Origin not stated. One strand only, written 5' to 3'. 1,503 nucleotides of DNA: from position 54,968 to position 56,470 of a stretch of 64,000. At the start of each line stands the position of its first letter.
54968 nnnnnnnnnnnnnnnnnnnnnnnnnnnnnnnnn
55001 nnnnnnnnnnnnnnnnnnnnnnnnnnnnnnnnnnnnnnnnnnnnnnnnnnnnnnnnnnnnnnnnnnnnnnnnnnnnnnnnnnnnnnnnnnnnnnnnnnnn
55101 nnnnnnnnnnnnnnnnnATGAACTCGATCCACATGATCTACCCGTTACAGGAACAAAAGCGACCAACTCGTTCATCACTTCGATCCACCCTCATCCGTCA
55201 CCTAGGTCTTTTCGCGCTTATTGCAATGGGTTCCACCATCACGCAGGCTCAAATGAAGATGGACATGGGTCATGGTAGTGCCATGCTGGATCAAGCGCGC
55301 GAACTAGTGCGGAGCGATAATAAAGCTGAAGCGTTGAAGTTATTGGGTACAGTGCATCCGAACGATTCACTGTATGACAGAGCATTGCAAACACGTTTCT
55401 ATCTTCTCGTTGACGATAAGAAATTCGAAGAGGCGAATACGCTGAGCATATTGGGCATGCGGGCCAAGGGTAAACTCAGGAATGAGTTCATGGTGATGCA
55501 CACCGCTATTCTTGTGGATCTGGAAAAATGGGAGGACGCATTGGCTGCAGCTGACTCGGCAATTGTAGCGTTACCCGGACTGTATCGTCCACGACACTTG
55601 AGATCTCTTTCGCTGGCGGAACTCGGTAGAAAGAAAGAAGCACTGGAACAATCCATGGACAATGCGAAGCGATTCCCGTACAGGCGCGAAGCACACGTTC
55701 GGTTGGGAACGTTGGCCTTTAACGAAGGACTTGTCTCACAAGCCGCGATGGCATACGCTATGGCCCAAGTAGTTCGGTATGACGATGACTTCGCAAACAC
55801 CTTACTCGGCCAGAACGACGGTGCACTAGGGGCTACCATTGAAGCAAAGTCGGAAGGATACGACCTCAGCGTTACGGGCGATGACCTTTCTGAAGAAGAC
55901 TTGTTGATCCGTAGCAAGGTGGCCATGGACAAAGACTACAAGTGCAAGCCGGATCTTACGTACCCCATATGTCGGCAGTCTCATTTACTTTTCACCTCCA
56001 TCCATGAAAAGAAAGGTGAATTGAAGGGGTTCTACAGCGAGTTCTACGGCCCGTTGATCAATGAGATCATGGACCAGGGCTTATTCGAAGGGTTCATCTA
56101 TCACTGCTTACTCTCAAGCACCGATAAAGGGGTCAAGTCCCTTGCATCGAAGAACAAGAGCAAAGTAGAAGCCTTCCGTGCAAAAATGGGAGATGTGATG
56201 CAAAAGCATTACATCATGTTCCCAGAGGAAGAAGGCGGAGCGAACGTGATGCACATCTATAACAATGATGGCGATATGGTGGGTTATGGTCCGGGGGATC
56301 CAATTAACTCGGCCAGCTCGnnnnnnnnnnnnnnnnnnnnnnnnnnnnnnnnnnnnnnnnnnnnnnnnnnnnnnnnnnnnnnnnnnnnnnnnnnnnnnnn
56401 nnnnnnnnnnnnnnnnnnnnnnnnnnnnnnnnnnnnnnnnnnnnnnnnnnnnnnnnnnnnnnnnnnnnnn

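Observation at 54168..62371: Tightly coupled operon of four secreted proteins: TPR, giant MORN-variant repeat protein and two transglutaminase-like paralogs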

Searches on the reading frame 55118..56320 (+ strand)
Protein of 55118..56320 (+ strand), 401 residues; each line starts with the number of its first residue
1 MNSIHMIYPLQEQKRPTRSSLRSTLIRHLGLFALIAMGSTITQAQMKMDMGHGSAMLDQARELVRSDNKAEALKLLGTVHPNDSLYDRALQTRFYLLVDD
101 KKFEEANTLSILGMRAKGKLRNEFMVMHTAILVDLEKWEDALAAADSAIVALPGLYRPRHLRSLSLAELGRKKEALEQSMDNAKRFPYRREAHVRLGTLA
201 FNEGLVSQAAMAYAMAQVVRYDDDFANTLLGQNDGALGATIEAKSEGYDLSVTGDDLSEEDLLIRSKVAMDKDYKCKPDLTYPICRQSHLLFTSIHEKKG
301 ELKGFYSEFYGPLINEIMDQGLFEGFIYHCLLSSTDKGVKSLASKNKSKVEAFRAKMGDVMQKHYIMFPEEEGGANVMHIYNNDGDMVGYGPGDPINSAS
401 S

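Call 43: search_protein_families(library=pfam, proteins=[window:55118-56320:+], max_evalue=1)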
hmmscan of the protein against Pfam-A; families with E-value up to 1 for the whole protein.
window:55118-56320:+ (401 aa): 3 families
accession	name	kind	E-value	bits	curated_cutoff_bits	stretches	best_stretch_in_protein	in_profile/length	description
PF13371.12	TPR_9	-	0.015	15.7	35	1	131-177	4-50/73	Tetratricopeptide repeat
PF12652.12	CotJB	-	0.098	13.3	29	1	281-319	23-61/76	CotJB protein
PF13432.12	TPR_16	-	0.43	11.5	32.7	0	132-183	7-57/65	Tetratricopeptide repeat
